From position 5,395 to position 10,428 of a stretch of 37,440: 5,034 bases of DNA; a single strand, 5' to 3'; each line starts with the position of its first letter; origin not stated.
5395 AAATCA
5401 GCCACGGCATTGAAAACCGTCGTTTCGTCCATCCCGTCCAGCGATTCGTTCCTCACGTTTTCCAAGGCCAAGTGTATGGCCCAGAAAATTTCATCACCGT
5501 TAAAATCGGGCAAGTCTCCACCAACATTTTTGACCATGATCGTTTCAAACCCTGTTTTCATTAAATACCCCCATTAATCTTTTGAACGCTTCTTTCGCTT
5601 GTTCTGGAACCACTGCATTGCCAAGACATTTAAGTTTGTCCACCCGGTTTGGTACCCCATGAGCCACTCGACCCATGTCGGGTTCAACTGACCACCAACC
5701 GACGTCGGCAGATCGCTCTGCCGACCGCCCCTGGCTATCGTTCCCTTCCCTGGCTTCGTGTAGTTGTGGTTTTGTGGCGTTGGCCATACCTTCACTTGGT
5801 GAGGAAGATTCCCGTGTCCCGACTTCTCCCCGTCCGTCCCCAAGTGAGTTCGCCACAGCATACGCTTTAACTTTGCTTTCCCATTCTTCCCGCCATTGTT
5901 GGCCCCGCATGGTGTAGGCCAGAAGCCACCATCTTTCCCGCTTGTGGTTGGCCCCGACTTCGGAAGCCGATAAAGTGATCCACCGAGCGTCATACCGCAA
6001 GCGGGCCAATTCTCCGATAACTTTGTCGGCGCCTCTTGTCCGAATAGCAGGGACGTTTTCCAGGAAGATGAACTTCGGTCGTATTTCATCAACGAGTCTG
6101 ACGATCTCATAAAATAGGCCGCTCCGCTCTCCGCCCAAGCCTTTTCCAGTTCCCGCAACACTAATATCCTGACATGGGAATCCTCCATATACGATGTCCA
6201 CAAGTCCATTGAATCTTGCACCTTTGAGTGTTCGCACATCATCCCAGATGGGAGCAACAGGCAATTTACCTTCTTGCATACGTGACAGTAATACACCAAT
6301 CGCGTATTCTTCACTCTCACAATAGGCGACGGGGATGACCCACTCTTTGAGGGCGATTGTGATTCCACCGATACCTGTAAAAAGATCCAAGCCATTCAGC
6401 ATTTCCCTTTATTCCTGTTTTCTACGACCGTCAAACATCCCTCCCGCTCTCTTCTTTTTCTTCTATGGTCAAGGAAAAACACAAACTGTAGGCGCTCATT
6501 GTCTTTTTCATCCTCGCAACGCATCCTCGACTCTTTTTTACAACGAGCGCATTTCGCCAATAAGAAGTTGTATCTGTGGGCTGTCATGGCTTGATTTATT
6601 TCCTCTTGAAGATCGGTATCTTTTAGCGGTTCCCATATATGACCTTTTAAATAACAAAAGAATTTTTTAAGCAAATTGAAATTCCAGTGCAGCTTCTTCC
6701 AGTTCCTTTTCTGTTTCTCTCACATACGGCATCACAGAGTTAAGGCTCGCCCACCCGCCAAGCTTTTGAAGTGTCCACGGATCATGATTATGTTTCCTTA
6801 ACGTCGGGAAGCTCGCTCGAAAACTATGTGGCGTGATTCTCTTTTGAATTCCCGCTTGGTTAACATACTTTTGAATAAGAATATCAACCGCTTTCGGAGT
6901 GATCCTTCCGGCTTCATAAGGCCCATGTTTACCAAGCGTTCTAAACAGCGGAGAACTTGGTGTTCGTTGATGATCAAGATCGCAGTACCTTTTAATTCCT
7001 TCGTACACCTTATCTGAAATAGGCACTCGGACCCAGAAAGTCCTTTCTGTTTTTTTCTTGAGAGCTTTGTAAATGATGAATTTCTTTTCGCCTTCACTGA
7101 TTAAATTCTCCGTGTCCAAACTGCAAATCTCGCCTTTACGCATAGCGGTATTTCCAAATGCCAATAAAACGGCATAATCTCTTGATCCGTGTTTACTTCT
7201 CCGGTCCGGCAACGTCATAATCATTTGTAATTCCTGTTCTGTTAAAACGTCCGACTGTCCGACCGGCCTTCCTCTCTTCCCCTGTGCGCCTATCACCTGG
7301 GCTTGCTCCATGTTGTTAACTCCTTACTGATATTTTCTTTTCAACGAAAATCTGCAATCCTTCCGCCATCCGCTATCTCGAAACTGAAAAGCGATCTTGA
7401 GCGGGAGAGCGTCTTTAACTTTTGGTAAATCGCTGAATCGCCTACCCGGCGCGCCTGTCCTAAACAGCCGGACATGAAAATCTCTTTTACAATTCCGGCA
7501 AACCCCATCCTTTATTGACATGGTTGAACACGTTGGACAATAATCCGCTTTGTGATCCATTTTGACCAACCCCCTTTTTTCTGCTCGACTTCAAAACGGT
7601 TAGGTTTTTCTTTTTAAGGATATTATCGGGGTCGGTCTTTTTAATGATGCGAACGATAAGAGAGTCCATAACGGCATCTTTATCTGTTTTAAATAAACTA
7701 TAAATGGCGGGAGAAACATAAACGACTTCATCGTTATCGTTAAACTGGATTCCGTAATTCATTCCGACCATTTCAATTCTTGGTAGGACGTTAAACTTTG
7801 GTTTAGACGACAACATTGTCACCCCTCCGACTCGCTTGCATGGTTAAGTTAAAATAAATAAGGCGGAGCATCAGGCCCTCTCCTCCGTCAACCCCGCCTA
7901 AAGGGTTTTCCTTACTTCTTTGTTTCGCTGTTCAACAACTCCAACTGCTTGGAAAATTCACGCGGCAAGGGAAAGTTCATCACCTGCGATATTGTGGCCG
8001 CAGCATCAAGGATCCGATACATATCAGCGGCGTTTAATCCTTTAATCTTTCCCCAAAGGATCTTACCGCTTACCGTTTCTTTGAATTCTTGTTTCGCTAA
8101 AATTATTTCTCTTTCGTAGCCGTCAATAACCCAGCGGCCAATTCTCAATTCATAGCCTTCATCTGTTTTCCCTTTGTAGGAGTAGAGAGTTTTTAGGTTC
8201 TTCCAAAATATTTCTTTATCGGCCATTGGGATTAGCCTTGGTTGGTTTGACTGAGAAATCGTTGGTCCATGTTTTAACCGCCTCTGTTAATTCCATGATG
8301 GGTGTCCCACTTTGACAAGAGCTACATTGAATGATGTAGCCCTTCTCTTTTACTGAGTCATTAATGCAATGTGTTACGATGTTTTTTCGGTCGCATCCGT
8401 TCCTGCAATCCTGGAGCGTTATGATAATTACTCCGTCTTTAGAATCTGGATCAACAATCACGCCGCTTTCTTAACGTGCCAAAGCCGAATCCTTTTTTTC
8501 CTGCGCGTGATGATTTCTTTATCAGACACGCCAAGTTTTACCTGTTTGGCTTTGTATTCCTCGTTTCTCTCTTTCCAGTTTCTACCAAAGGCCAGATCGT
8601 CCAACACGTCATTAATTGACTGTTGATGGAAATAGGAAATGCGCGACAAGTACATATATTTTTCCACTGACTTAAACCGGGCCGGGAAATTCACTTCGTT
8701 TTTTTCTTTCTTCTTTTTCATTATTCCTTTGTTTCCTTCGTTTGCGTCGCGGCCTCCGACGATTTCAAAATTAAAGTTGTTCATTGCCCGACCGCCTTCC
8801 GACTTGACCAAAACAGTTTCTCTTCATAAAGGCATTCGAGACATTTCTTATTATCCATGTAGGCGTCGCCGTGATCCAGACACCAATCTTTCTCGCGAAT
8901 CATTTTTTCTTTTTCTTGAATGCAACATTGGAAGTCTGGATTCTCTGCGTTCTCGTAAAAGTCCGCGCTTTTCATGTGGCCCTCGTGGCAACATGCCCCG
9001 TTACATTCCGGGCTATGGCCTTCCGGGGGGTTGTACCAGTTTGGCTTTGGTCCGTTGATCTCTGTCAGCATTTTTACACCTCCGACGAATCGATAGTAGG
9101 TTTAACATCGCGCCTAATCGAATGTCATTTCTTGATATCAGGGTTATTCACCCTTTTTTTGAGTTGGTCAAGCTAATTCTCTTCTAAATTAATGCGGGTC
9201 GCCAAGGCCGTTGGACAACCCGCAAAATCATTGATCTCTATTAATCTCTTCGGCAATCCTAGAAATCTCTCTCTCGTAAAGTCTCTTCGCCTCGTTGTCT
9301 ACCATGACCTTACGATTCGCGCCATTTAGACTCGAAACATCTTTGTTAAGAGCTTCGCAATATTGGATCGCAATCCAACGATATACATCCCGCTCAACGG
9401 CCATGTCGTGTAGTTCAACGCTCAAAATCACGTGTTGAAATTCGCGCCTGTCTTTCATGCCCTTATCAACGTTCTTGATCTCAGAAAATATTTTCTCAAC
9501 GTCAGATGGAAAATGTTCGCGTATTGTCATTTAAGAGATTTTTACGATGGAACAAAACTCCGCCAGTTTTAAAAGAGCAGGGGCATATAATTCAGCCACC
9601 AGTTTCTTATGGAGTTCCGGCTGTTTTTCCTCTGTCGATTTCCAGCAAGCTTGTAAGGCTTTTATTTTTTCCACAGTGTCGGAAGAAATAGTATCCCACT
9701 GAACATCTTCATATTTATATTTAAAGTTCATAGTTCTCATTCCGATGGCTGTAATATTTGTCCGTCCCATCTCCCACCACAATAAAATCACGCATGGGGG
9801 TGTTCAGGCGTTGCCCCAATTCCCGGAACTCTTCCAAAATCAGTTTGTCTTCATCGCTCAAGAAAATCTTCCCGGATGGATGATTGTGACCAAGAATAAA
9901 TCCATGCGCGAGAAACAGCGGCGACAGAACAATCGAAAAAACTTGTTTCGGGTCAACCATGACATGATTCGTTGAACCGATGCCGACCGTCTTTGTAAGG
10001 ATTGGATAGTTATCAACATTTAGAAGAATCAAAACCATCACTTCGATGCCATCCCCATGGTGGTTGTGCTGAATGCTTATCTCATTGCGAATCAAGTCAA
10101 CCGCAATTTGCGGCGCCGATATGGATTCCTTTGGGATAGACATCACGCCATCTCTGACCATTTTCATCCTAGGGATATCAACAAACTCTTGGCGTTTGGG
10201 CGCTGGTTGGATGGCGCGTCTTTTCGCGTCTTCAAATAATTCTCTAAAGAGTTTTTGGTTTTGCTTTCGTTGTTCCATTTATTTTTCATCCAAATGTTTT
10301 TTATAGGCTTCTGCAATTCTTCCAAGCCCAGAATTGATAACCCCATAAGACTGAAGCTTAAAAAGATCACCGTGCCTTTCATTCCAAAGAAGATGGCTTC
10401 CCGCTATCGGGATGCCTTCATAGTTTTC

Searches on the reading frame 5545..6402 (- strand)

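Call 53: search_protein_families(library=pfam, max_evalue=0.001, proteins=[window:5545-6402:-])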
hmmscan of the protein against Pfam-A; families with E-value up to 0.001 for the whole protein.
window:5545-6402:- (285 aa): 1 family
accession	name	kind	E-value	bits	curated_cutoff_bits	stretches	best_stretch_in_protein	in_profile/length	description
PF00145.23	DNA_methylase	-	5.7e-34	118.4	22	1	3-166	2-164/324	C-5 cytosine-specific DNA methylase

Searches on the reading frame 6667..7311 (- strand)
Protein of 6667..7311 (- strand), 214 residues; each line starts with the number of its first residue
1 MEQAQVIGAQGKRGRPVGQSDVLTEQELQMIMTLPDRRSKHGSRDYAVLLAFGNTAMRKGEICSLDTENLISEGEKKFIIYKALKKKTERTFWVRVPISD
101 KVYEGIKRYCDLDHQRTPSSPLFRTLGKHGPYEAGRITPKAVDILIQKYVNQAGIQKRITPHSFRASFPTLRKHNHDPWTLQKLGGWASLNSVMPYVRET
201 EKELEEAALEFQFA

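Call 53: search_protein_families(library=pfam, max_evalue=0.001, proteins=[window:6667-7311:-])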
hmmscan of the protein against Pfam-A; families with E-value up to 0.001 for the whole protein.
window:6667-7311:- (214 aa): 1 family
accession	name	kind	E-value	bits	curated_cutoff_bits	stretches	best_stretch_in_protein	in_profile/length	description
PF00589.27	Phage_integrase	-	1.5e-23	83.9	27.1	1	22-201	2-170/172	Phage integrase family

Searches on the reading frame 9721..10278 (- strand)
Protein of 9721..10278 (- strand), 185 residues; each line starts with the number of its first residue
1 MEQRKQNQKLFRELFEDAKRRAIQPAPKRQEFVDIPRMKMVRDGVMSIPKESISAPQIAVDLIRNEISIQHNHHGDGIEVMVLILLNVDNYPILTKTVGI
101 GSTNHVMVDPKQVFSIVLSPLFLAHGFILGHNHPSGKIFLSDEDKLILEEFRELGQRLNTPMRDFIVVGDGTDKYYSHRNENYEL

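Call 53: search_protein_families(library=pfam, max_evalue=0.001, proteins=[window:9721-10278:-])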
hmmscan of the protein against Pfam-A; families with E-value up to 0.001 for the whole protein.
window:9721-10278:- (185 aa): 1 family
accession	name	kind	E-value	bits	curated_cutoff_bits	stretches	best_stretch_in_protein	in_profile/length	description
PF04002.20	RadC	-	3.6e-20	72.5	22.1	1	56-181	4-119/121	RadC-like JAB domain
